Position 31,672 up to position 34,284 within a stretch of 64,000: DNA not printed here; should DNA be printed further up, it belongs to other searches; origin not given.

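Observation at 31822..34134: Natural FliF-topology/FliG fusion: periplasmic repeat domain with paired CxxxC motifs, one TM, then FliG N-M-C with the FliM-binding EHPQR motif lost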

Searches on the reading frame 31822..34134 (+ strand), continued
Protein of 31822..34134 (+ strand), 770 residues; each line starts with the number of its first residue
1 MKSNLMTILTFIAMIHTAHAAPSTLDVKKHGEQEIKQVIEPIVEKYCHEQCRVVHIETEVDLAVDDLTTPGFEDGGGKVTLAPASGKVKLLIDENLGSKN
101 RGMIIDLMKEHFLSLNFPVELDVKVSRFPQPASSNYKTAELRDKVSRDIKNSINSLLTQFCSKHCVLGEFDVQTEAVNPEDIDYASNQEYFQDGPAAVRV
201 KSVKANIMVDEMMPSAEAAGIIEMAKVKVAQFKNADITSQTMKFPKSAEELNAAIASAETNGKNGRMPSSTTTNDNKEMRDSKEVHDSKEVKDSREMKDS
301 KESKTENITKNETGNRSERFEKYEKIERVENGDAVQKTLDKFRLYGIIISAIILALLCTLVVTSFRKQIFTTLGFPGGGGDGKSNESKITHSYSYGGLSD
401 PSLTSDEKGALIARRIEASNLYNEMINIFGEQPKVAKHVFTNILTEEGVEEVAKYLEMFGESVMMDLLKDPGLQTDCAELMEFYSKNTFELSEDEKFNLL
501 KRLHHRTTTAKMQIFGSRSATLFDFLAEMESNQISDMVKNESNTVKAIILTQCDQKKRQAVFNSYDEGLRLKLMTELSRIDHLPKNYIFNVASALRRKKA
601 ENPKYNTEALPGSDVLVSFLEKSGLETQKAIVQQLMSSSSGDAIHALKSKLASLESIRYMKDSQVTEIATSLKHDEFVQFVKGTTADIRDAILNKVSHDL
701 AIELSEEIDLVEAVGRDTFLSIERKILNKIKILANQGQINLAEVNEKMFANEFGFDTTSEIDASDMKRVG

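Call 79: search_protein_families(library=pfam, proteins=[L015:2130-2960:-, L013:7555-8451:+, L022:12340-13272:+, L022:13665-15287:-, L022:5253-6134:-], max_evalue=0.01)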
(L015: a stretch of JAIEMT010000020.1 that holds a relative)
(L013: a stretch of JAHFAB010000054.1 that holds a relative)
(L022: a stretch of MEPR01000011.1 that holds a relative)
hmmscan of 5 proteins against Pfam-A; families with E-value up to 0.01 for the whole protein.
L015:2130-2960:- (276 aa): 2 families
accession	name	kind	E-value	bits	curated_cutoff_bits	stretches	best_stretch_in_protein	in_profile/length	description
PF00669.25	Flagellin_N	-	2.6e-36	125.2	26.6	1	4-138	1-135/139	Bacterial flagellin N-terminal helical region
PF00700.27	Flagellin_C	-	2.1e-21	76.5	23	1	190-271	1-84/86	Bacterial flagellin C-terminal helical region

L013:7555-8451:+ (299 aa): 1 family
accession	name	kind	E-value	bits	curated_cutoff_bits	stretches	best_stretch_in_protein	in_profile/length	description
PF13717.11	Zn_ribbon_4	-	0.0028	18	30.3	1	1-32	1-32/36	zinc-ribbon domain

L022:12340-13272:+ (311 aa): 3 families
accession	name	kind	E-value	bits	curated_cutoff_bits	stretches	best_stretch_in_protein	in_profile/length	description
PF08239.17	SH3_3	-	2.1e-06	28.2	27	1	238-298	2-52/54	Bacterial SH3 domain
PF13717.11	Zn_ribbon_4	-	0.0043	17.4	30.3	1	1-32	1-32/36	zinc-ribbon domain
PF13453.11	Zn_ribbon_TFIIB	-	0.0092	15.8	22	0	4-33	1-27/41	Transcription factor zinc-finger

L022:13665-15287:- (541 aa): 0 families

L022:5253-6134:- (294 aa): 0 families
